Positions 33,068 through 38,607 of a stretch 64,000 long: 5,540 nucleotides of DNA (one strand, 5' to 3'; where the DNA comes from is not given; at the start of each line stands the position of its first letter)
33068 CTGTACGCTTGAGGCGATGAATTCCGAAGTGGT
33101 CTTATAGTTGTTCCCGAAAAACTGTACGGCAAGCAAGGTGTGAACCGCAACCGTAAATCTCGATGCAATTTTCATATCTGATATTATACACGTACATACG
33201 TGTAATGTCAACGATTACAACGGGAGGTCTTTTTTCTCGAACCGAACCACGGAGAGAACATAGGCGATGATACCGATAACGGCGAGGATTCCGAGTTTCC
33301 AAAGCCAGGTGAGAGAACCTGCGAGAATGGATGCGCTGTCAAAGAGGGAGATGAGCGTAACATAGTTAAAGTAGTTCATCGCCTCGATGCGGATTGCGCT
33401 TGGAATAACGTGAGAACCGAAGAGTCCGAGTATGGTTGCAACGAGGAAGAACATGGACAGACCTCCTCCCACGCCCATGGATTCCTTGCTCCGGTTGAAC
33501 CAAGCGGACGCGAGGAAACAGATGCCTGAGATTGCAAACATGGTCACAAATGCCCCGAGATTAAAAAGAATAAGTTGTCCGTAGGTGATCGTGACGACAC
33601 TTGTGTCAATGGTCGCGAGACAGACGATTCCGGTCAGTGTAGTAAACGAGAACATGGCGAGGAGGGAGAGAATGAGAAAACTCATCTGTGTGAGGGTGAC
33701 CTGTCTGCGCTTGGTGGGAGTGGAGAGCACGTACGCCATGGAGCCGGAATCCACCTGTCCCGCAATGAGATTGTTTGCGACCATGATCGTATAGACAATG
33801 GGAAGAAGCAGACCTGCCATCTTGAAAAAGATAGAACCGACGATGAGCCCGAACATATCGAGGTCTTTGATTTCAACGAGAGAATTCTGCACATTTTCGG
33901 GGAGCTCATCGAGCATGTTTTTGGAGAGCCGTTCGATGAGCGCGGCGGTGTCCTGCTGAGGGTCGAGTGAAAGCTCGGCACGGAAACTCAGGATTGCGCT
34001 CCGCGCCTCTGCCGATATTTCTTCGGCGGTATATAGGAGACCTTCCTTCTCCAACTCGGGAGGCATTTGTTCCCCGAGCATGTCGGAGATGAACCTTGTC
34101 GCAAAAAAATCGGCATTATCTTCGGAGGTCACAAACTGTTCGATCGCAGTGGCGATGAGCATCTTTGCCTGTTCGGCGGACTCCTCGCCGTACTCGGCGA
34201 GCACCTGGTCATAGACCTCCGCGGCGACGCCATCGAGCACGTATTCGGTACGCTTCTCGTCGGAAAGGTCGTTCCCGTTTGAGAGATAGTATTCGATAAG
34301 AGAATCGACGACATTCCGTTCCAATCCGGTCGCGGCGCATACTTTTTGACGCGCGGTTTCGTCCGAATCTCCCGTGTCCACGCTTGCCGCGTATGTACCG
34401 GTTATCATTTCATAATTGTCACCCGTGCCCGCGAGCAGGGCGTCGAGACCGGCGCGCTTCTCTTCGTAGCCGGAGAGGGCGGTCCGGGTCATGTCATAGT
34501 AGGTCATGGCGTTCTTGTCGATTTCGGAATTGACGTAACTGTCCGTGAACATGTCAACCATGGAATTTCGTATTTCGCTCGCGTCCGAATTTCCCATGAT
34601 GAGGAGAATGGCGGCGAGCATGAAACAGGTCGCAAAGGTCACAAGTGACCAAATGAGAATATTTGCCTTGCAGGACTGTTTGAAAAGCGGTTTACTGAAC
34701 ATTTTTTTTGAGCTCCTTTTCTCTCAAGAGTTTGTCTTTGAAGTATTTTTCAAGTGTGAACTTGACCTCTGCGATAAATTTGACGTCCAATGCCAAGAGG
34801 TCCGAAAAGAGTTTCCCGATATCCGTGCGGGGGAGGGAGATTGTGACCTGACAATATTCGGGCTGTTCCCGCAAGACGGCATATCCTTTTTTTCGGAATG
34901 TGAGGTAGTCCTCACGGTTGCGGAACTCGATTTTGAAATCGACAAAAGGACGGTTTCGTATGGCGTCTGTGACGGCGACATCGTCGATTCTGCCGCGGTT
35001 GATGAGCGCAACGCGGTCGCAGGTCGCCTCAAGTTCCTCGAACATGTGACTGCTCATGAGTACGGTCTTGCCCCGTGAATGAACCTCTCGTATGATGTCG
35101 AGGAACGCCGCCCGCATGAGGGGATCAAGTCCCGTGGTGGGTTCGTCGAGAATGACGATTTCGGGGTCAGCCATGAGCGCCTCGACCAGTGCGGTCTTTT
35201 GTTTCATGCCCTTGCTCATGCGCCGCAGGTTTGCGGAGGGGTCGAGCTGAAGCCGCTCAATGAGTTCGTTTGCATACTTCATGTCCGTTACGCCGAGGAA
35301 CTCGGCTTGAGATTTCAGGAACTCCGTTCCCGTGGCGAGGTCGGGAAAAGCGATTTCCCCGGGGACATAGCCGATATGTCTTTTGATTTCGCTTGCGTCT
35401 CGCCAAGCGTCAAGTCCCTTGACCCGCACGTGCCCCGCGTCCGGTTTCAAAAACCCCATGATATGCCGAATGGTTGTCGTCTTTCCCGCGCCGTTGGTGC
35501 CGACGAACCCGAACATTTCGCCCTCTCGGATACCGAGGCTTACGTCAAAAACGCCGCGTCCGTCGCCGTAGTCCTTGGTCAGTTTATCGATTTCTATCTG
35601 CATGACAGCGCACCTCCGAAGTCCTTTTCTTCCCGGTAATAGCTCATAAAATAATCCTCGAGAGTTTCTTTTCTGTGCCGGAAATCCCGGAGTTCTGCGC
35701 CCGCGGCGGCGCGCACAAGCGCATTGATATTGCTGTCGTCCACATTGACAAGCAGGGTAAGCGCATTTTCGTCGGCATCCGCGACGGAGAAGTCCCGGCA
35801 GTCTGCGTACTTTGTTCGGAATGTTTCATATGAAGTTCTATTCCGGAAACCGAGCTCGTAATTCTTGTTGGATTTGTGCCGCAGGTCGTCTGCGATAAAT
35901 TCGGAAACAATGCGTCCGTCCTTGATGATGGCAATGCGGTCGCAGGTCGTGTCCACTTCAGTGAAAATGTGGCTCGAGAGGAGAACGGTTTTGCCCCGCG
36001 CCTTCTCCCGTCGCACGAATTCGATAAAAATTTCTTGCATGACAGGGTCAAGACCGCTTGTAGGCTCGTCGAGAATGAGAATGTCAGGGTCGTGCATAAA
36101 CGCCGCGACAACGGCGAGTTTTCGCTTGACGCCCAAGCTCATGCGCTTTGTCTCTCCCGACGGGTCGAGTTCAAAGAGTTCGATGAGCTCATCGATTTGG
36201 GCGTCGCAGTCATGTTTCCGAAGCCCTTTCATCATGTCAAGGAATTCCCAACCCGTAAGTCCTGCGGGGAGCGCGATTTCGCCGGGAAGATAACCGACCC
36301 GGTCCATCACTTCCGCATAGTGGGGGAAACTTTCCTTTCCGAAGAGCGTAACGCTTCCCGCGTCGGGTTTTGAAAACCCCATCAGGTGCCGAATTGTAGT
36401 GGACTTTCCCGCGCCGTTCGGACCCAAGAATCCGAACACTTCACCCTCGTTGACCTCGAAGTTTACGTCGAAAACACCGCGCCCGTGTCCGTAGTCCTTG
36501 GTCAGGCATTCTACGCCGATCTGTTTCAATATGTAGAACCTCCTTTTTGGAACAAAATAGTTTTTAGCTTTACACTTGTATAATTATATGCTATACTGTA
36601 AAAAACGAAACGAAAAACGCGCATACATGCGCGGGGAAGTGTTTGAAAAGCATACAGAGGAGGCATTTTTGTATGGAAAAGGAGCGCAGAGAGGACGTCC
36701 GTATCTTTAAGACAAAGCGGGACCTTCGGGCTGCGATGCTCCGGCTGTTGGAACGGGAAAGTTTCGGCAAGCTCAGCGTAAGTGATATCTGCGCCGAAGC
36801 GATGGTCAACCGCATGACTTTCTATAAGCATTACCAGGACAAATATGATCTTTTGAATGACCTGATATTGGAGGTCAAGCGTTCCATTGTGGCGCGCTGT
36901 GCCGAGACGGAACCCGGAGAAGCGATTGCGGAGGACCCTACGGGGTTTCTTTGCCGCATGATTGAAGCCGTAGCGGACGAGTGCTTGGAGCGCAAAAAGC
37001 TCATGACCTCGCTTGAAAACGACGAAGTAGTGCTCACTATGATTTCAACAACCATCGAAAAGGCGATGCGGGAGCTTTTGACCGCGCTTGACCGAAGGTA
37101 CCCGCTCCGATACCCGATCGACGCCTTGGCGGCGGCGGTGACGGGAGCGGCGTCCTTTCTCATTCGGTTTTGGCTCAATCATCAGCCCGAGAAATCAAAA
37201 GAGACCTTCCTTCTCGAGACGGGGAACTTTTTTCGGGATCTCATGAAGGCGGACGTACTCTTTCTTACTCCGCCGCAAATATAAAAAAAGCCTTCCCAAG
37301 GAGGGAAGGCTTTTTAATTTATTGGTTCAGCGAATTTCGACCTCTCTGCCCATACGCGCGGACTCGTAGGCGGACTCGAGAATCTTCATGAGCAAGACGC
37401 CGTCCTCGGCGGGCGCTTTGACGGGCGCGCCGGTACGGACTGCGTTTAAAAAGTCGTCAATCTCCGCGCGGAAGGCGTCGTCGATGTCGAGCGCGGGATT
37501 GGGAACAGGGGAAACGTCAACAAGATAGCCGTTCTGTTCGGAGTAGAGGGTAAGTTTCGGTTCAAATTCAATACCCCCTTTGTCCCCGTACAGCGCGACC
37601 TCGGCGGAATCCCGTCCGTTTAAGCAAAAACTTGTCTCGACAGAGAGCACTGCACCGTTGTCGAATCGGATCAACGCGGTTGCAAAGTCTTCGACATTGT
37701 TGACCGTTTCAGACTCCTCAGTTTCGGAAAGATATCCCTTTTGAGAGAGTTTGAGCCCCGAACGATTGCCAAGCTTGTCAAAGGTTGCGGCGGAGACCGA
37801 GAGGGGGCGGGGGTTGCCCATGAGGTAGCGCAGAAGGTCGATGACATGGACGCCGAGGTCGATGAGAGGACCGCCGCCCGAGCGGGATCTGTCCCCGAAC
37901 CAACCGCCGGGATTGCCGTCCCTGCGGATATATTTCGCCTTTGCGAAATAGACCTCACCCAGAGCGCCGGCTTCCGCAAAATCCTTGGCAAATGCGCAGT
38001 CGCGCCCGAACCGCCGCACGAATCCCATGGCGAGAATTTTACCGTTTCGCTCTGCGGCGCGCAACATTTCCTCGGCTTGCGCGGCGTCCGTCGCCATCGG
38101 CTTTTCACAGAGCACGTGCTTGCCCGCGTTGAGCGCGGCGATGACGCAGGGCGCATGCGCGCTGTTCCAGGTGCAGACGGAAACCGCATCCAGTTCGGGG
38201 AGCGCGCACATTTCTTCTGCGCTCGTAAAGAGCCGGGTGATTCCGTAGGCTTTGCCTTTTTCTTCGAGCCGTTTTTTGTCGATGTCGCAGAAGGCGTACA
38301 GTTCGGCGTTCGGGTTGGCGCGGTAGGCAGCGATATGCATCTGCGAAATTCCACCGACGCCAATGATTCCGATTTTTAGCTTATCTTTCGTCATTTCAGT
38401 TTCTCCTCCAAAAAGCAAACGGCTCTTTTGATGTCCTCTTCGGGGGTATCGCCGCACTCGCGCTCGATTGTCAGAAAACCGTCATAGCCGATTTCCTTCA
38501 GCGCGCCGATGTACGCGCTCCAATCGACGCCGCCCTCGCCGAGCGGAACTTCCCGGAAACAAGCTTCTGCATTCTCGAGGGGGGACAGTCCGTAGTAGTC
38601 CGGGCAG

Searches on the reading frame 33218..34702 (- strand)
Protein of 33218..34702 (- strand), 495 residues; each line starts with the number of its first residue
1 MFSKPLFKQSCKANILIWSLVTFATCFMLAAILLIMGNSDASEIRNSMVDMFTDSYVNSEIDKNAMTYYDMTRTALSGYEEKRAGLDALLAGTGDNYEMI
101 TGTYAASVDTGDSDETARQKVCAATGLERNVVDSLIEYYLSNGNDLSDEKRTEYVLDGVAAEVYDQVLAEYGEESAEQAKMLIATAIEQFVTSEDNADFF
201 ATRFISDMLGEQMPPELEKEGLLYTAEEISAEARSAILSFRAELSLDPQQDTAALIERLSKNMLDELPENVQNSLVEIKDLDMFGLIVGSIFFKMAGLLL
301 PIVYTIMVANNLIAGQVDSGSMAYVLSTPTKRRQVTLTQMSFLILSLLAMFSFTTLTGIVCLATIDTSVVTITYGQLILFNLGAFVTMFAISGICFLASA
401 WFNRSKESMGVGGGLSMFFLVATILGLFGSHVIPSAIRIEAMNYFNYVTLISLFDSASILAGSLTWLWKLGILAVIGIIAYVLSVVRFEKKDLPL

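Call 19: search_protein_families(library=pfam, proteins=[window:33218-34702:-])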
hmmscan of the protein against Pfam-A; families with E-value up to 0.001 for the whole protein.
window:33218-34702:- (495 aa): 1 family
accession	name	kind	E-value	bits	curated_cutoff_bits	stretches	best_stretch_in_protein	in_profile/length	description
PF12679.13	ABC2_membrane_2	-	4.6e-16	59.4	27.2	1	250-493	72-283/283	ABC-2 family transporter protein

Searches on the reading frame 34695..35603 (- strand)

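Call 19: search_protein_families(library=pfam, proteins=[window:34695-35603:-])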
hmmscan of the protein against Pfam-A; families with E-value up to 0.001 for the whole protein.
window:34695-35603:- (303 aa): 2 families
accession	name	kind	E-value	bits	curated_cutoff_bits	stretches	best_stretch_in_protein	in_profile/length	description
PF00005.33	ABC_tran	-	1.1e-25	91.3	25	1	20-157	3-137/137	ABC transporter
PF13304.12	AAA_21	-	4.2e-12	47.2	27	1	125-186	234-298/304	AAA domain, putative AbiEii toxin, Type IV TA system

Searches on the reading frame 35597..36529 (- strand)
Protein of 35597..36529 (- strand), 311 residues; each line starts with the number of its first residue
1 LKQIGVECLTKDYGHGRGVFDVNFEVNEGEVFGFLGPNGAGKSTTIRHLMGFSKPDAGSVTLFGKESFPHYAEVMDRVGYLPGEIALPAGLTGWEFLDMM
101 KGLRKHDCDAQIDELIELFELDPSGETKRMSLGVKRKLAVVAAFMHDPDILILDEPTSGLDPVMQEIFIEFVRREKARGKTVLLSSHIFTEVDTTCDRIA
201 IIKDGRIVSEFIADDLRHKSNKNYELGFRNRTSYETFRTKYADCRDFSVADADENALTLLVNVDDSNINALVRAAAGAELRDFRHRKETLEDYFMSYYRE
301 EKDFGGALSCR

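Call 19: search_protein_families(library=pfam, proteins=[window:35597-36529:-])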
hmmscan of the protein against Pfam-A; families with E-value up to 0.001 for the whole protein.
window:35597-36529:- (311 aa): 3 families
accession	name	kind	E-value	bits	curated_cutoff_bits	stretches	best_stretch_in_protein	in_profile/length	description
PF00005.33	ABC_tran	-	6.4e-25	88.8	25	1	21-158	3-137/137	ABC transporter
PF13304.12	AAA_21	-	3.2e-15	57.4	27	1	130-187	238-298/304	AAA domain, putative AbiEii toxin, Type IV TA system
PF13732.12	DrrA1-3_C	-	0.00082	20.5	27.4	0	247-297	30-80/81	ATP-binding protein DrrA1-3-like, C-terminal domain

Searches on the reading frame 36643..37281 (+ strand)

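Call 19: search_protein_families(library=pfam, proteins=[window:36643-37281:+])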
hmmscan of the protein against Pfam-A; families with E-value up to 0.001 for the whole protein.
window:36643-37281:+ (213 aa): 1 family
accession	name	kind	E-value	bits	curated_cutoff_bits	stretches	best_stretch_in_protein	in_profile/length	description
PF00440.29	TetR_N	-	2.9e-08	33.8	24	1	31-73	4-46/47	Bacterial regulatory proteins, tetR family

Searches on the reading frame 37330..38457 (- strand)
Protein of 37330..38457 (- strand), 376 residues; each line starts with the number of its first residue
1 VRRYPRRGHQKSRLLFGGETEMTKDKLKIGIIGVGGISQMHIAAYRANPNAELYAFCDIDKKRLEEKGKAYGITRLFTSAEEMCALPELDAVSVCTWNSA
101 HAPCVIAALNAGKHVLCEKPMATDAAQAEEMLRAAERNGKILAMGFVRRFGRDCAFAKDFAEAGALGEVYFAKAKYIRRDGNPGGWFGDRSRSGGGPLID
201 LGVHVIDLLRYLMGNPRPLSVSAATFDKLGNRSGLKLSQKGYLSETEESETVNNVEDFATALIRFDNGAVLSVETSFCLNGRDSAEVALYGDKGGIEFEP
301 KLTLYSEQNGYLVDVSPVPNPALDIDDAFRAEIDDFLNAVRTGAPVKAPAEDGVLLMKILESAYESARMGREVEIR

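Call 19: search_protein_families(library=pfam, proteins=[window:37330-38457:-])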
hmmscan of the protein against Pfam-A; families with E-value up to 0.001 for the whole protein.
window:37330-38457:- (376 aa): 5 families
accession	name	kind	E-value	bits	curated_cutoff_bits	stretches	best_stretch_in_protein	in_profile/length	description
PF01408.29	GFO_IDH_MocA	-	2.7e-33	115.6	24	1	27-146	1-120/120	Oxidoreductase family, NAD-binding Rossmann fold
PF02894.22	GFO_IDH_MocA_C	-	9.2e-26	91.4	22.9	1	162-375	5-218/218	Oxidoreductase family, C-terminal alpha/beta domain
PF22725.1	GFO_IDH_MocA_C3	-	3.2e-25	88.9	27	1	157-297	4-124/124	GFO/IDH/MocA C-terminal domain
PF03447.22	NAD_binding_3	-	8.5e-05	23.7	24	1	33-141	1-112/116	Homoserine dehydrogenase, NAD binding domain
PF08635.15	ox_reductase_C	-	0.0007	19.7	22.5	0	190-289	42-137/142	Putative oxidoreductase C terminal domain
